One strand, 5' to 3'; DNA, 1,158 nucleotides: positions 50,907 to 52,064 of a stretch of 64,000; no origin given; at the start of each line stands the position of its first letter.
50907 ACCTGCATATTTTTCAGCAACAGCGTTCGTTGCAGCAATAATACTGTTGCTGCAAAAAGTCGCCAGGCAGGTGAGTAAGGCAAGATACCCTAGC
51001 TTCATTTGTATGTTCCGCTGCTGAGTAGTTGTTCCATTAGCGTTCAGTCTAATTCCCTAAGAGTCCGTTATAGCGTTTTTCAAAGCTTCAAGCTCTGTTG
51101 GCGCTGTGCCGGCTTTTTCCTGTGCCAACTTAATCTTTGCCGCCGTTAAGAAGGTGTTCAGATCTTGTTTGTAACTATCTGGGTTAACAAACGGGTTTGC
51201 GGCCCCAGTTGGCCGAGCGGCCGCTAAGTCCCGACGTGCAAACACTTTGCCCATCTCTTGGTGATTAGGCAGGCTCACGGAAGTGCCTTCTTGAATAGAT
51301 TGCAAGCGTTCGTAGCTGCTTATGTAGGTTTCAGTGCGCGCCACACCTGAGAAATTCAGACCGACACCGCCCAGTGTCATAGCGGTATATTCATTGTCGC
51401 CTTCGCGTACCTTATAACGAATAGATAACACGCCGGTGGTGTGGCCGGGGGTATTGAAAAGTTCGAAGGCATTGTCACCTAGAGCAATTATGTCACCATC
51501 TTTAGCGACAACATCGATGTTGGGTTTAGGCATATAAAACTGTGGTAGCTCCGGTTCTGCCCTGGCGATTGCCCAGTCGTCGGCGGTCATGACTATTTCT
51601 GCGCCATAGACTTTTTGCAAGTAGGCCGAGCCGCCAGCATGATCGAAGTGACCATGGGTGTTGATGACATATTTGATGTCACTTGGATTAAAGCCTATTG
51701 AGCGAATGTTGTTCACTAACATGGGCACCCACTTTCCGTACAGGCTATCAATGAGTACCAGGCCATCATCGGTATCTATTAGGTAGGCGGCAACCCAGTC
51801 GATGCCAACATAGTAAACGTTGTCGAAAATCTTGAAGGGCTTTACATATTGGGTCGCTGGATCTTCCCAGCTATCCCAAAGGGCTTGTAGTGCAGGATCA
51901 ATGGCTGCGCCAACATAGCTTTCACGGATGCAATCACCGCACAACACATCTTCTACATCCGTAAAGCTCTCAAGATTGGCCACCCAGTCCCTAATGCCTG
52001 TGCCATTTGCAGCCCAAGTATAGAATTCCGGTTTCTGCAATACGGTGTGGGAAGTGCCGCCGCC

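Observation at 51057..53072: Lipoprotein fusing a pectin-acetylesterase/Notum-like serine hydrolase to a B3 metallo-beta-lactamase-fold domain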

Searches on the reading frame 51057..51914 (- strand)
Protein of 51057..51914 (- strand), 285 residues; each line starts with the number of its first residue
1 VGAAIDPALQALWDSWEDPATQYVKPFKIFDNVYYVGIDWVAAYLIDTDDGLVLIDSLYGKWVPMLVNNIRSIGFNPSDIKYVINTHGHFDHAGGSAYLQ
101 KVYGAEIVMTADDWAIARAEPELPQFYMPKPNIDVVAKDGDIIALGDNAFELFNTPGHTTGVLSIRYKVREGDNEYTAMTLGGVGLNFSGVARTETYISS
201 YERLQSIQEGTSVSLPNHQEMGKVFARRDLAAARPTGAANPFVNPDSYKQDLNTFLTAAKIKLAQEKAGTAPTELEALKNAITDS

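Call 64: search_solved_structures(query=window:51057-51914:-, max_evalue=1e-15, show_alignments=5)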
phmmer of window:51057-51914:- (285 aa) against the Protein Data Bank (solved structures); distinct sequences matched with E-value up to 1e-15: 34.
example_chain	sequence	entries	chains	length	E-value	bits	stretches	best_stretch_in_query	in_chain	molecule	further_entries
2gmn_A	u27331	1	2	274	2.5e-32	115.5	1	24-247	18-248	Metallo-beta-lactamase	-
5wcm_A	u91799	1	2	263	2.9e-32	115.3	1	24-247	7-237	Blr6230 protein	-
3lvz_A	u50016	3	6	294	3e-32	115.3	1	23-247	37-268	Blr6230 protein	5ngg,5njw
8u00_A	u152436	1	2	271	3.9e-27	98.5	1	21-268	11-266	Metallo-beta-lactamase superfamily protein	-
6e0s_A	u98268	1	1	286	8.9e-27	97.3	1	3-174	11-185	MEM-A1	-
1l9y_A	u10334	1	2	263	1.3e-26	96.7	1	24-250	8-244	FEZ-1 b-lactamase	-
5w90_A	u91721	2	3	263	2.1e-26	96.1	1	24-250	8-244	FEZ-1 protein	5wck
6mfi_A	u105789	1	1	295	9.7e-26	93.9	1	11-177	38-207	Metallo-beta-lactamase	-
5iqk_A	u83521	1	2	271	5.5e-25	91.5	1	25-267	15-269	beta-lactamase Rm3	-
7luu_A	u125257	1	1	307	1.2e-24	90.3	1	24-173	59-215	Subclass B3 metallo-beta-lactamase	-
4awy_B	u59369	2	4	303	2e-24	89.6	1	15-174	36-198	METALLO-BETA-LACTAMASE AIM-1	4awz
4p62_A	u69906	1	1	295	4.7e-24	88.4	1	15-174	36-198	Metallo-beta-lactamase AIM-1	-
6dr8_A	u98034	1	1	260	6.6e-24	87.9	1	12-247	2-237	Beta-lactamase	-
4ax1_B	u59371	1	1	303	7e-24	87.8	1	15-174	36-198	METALLO-BETA-LACTAMASE AIM-1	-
4ax0_B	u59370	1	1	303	8.7e-24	87.5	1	15-174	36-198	METALLO-BETA-LACTAMASE AIM-1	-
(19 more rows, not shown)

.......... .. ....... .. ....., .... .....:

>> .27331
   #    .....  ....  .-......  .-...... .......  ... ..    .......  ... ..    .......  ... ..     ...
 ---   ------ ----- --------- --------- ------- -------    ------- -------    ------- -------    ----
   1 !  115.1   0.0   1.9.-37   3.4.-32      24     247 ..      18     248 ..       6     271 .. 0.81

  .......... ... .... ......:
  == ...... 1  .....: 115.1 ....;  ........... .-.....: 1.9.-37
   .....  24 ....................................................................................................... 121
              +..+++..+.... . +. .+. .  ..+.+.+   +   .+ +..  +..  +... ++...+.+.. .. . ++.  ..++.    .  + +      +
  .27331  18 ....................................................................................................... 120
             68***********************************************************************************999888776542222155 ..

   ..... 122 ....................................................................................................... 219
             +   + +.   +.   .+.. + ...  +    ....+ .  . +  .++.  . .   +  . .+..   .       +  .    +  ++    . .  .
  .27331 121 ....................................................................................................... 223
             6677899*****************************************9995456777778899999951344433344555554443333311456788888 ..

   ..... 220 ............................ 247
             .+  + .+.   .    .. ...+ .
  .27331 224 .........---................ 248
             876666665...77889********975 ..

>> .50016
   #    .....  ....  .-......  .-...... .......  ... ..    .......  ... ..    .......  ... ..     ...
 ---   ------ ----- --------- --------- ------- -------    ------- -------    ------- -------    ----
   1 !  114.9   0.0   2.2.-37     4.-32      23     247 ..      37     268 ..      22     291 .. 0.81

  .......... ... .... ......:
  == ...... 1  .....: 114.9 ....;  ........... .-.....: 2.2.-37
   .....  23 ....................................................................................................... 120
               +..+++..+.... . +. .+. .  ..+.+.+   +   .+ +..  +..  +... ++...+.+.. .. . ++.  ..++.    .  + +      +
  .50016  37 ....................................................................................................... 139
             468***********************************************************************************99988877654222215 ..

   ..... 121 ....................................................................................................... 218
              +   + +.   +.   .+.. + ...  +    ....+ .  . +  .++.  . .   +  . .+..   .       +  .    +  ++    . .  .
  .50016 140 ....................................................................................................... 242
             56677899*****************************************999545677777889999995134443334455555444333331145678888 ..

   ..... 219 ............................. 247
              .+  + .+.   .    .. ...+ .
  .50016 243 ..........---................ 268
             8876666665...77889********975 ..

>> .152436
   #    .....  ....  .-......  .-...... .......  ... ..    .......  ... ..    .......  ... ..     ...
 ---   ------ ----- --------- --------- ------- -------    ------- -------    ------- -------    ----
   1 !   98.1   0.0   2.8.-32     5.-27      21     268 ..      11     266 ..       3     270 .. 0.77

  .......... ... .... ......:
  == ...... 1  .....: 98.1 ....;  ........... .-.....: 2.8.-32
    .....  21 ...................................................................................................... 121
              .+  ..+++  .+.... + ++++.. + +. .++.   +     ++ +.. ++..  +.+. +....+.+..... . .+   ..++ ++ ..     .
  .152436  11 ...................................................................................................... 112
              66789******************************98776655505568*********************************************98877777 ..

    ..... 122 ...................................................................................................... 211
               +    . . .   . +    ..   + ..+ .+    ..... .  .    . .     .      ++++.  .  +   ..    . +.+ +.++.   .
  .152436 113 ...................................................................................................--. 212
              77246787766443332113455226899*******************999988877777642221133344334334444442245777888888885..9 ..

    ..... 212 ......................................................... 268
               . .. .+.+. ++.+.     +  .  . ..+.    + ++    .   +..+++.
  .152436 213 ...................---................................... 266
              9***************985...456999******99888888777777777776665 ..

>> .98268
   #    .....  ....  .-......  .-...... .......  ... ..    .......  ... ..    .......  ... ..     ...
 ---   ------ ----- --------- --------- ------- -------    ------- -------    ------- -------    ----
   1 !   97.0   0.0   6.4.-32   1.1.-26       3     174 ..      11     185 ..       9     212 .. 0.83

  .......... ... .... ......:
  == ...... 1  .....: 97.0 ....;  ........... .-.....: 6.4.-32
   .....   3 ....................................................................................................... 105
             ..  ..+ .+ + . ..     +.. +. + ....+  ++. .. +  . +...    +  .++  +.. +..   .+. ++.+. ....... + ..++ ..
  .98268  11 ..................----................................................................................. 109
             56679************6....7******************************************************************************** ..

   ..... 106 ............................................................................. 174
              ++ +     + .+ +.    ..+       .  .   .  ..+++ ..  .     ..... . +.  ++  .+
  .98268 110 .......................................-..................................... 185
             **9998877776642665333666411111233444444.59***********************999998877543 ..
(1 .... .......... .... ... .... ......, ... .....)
